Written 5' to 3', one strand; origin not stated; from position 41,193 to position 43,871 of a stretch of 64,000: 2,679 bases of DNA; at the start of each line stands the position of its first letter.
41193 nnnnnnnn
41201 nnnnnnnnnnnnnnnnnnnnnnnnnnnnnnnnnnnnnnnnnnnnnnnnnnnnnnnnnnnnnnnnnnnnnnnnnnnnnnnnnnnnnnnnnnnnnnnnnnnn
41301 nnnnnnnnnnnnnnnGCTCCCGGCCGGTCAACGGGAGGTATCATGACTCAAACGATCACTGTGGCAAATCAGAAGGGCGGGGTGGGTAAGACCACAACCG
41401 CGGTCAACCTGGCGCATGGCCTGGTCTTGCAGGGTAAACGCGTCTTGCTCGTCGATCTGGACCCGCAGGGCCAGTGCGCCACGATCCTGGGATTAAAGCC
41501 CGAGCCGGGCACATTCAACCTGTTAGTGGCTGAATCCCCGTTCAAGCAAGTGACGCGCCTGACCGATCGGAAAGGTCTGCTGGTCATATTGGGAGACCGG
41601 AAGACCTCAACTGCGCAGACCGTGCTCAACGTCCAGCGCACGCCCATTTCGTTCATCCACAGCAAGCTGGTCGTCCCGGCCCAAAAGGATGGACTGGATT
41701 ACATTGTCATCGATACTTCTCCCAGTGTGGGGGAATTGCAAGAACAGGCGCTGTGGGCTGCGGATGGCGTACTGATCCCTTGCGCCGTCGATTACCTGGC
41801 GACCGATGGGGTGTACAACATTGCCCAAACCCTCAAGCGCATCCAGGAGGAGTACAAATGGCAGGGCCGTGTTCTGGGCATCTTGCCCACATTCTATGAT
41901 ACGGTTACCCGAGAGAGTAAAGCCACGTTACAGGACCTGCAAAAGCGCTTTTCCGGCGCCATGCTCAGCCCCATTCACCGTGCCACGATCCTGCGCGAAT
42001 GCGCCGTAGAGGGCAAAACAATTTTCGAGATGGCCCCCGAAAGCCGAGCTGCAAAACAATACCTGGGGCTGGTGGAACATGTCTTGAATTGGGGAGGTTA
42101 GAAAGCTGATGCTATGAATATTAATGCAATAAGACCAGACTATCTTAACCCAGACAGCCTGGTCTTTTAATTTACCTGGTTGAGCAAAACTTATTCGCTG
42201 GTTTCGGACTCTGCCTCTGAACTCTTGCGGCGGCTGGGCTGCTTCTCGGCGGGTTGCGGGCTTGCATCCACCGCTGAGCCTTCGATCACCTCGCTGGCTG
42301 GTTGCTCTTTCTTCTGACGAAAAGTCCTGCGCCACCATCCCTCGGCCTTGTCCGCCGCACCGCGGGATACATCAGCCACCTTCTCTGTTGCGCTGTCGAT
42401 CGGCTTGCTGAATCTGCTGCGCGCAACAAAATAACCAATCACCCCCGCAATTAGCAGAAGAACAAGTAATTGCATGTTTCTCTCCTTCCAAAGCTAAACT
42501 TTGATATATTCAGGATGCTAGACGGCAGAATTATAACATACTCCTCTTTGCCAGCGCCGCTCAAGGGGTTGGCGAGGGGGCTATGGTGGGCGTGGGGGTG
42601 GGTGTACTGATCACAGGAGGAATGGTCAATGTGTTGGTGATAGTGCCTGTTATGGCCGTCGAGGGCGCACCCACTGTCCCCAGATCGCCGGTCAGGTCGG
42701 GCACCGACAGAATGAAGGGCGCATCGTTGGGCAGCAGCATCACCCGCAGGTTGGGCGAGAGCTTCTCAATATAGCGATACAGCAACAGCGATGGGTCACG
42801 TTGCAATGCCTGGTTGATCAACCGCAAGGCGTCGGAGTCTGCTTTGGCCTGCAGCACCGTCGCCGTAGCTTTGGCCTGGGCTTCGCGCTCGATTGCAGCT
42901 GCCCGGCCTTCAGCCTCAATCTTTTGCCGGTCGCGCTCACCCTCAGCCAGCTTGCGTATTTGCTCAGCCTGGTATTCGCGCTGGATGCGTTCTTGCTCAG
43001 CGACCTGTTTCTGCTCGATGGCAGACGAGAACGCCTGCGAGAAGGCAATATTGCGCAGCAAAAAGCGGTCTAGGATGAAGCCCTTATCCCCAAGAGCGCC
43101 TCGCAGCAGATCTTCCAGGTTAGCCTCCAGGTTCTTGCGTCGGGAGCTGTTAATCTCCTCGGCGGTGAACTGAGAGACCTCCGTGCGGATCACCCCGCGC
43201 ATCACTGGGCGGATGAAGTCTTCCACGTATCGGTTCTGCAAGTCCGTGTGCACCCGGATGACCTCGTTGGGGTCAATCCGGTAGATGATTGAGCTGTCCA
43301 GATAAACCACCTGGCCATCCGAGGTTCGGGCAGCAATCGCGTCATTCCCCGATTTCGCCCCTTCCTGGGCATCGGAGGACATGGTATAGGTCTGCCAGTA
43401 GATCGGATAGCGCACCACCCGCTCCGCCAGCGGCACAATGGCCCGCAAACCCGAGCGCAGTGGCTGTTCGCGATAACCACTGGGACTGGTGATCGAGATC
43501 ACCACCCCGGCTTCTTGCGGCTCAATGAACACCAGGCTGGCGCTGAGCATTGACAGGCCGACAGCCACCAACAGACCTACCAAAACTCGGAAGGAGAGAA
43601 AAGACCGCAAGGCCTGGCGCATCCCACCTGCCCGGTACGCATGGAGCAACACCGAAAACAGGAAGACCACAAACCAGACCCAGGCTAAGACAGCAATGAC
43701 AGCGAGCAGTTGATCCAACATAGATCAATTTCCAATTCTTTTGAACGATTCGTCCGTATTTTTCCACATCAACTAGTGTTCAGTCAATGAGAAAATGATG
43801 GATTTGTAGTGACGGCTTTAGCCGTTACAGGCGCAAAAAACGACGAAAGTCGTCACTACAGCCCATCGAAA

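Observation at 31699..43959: Candidate undescribed peptide-export and membrane system built around a heterodimeric C39 ABC exporter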

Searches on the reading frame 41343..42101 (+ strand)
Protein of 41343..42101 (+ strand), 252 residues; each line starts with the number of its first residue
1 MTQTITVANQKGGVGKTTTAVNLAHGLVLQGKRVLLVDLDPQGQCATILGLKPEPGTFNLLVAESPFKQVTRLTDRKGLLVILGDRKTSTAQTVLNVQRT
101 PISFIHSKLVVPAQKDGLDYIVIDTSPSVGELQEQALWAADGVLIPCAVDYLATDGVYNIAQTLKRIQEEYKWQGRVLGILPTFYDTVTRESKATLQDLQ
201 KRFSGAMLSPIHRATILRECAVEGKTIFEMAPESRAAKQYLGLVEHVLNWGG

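Call 3: search_protein_families(library=pfam, proteins=[window:41343-42101:+], max_evalue=0.01)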
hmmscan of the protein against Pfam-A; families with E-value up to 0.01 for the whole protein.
window:41343-42101:+ (252 aa): 10 families
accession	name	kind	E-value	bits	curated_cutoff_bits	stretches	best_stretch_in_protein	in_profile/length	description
PF13614.12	AAA_31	-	3e-36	125.4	27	1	3-171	2-171/177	AAA domain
PF01656.29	CbiA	-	1.7e-21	76.9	25.4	1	5-226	1-124/125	CobQ/CobB/MinD/ParA nucleotide binding domain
PF10609.15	ParA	-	1.4e-12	48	27.1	1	2-247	3-245/246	NUBPL iron-transfer P-loop NTPase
PF00142.24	Fer4_NifH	-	2.2e-12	47.5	25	2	10-52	7-50/271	4Fe-4S iron sulfur cluster binding proteins, NifH/frxC family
PF09140.17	MipZ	-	5.6e-11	42.7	20.7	1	4-43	2-41/262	ATPase MipZ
PF06564.18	CBP_BcsQ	-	6.6e-07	29.5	21.3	1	4-43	3-42/234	Cellulose biosynthesis protein BcsQ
PF16575.11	CLP1_P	-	1.1e-06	29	26.6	1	13-137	4-122/188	mRNA cleavage and polyadenylation factor CLP1 P-loop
PF07015.17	VirC1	-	2.7e-06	27.3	24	1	3-40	2-39/231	VirC1 protein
PF02374.21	ArsA_ATPase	-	1.1e-05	25.2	24.3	1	10-43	8-41/305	Anion-transporting ATPase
PF00448.28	SRP54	-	0.00071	19.7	22.7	0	13-40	11-38/196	SRP54-type protein, GTPase domain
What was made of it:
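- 41343..42101 (+): Orphan ParA/MinD-type ATPase. AAA_31 and CbiA (call 3).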

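Call 4: search_protein_families(library=ncbifam, proteins=[window:41343-42101:+], max_evalue=0.01)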
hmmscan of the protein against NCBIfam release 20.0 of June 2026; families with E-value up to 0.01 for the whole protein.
window:41343-42101:+ (252 aa): 33 families (the best 25 are shown)
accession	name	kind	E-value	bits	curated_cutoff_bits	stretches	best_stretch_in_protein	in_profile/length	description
NF041546.1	ParA_partition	equivalog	1.1e-31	110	180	2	4-48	1-45/203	ParA family partition ATPase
TIGR03453.1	partition_RepA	equivalog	1e-21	77.2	348.45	1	3-156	105-273/387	plasmid partitioning protein RepA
TIGR03371.1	cellulose_yhjQ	equivalog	2.8e-21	76.1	157.85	1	3-249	2-243/246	cellulose biosynthesis protein BcsQ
NF041283.1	PrgP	equivalog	2.9e-15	56.3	400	1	1-203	1-212/297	ParA superfamily DNA segregation protein PrgP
NF033200.1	F430_CfbC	exception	2e-14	53.6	402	2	140-249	139-240/260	Ni-sirohydrochlorin a,c-diamide reductive cyclase ATP-dependent reductase subunit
NF010443.0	PRK13869.1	subfamily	5.2e-14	51.8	446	1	3-146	122-280/405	plasmid-partitioning protein RepA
TIGR01287.1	nifH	equivalog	9.3e-14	51.4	394.35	2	140-248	141-245/275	nitrogenase iron protein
NF009701.0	PRK13230.1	subfamily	3e-13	49.4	350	2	10-49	8-47/291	nitrogenase reductase-like protein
TIGR01969.1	minD_arch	subfamily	1.5e-12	47.3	201.75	1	4-247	2-230/251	cell division ATPase MinD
NF010259.0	PRK13705.1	equivalog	1e-10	41.1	725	1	4-53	108-158/388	plasmid-partitioning protein SopA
NF009702.0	PRK13231.1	equivalog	1.9e-10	40.3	427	1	140-249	139-240/264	nitrogenase reductase-like protein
TIGR01968.1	minD_bact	equivalog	1.8e-09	37.4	212.9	1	3-145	2-139/261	septum site-determining protein MinD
TIGR03018.1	pepcterm_TyrKin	hypoth_equivalog_domain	2.1e-09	37.1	230.65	1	3-139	36-170/207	XrtA-associated tyrosine autokinase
NF041136.1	MrpORP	equivalog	2.7e-09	36.8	450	1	3-131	6-128/365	iron-sulfur cluster carrier protein MrpORP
TIGR01281.1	DPOR_bchL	equivalog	3e-09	36.7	345.15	1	10-49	7-46/268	ferredoxin:protochlorophyllide reductase (ATP-dependent) iron-sulfur ATP-binding protein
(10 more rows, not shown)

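Call 54: search_protein_families(library=padloc, proteins=[window:41343-42101:+], max_evalue=0.001)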
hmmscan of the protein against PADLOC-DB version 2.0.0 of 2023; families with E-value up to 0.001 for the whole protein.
window:41343-42101:+ (252 aa): 1 family
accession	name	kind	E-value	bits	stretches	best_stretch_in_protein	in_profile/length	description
PDLC04559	PDC-M28B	-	1.6e-07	28.8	1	3-40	129-166/438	-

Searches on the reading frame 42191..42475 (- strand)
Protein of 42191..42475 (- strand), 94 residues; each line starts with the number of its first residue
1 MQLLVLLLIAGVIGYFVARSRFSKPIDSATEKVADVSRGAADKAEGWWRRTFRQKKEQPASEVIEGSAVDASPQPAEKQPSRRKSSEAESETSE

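Call 3: search_protein_families(library=pfam, proteins=[window:42191-42475:-], max_evalue=0.01)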
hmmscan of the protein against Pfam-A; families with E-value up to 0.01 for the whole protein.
window:42191-42475:- (94 aa): 1 family
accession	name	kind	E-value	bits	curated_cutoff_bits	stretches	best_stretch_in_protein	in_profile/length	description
PF12072.13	RNase_Y_N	-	0.0056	16.6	32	1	4-58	7-61/201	RNase Y N-terminal region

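Call 4: search_protein_families(library=ncbifam, proteins=[window:42191-42475:-], max_evalue=0.01)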
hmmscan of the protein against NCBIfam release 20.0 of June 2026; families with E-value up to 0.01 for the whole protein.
window:42191-42475:- (94 aa): 0 families

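Call 25: search_protein_families(library=phrogs, proteins=[window:42191-42475:-], max_evalue=1)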
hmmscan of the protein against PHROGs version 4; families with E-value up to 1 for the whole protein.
window:42191-42475:- (94 aa): 2 families
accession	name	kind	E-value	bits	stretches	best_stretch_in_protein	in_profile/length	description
phrog_1874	-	unknown function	0.36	11.9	1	3-47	7-49/59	-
phrog_494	-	unknown function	0.38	11.9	0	5-40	17-50/59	-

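Call 54: search_protein_families(library=padloc, proteins=[window:42191-42475:-], max_evalue=0.001)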
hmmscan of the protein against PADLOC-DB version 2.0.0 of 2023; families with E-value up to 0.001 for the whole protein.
window:42191-42475:- (94 aa): 0 families

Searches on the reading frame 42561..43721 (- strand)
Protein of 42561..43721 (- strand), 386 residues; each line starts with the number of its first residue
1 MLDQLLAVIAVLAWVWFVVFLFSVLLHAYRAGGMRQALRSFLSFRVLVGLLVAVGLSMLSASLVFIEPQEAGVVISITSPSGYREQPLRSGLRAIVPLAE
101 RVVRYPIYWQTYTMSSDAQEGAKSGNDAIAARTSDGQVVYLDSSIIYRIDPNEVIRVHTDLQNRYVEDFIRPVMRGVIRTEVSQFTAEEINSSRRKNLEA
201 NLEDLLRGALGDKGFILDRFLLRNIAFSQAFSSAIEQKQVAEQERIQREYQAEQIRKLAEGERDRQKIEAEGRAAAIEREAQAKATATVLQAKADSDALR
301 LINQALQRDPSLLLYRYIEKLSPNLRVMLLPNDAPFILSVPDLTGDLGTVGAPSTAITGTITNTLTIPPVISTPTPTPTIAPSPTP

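Call 3: search_protein_families(library=pfam, proteins=[window:42561-43721:-], max_evalue=0.01)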
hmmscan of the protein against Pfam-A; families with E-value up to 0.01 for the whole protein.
window:42561-43721:- (386 aa): 1 family
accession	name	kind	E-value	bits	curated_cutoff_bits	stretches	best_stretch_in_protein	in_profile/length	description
PF01145.31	Band_7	-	6.1e-35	121.3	23.6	1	66-254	3-174/176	SPFH domain / Band 7 family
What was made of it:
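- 42561..43721 (-): SPFH/Band-7 membrane protein with two N-terminal TM segments and a Pro/Thr-rich tail. Band_7, 6.1e-35 (call 3).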

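Call 4: search_protein_families(library=ncbifam, proteins=[window:42561-43721:-], max_evalue=0.01)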
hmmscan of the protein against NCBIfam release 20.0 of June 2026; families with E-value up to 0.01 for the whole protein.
window:42561-43721:- (386 aa): 4 families
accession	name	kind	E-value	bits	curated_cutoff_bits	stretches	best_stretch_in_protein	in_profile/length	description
TIGR01933.1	hflK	equivalog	2.1e-09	37.2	159.4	1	65-320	3-234/261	FtsH protease activity modulator HflK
TIGR01932.1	hflC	equivalog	1.2e-05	24.4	134.4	1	167-319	146-289/318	protease modulator HflC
NF008259.0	PRK11029.1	equivalog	0.00055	19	427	1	220-330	208-316/334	protease modulator HflC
NF050102.1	DivIVA_Wag31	equivalog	0.0015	18.5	260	1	228-312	90-172/256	DivIVA-like cell division protein Wag31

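Call 54: search_protein_families(library=padloc, proteins=[window:42561-43721:-], max_evalue=0.001)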
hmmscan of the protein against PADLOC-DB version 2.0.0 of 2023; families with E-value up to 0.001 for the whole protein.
window:42561-43721:- (386 aa): 0 families
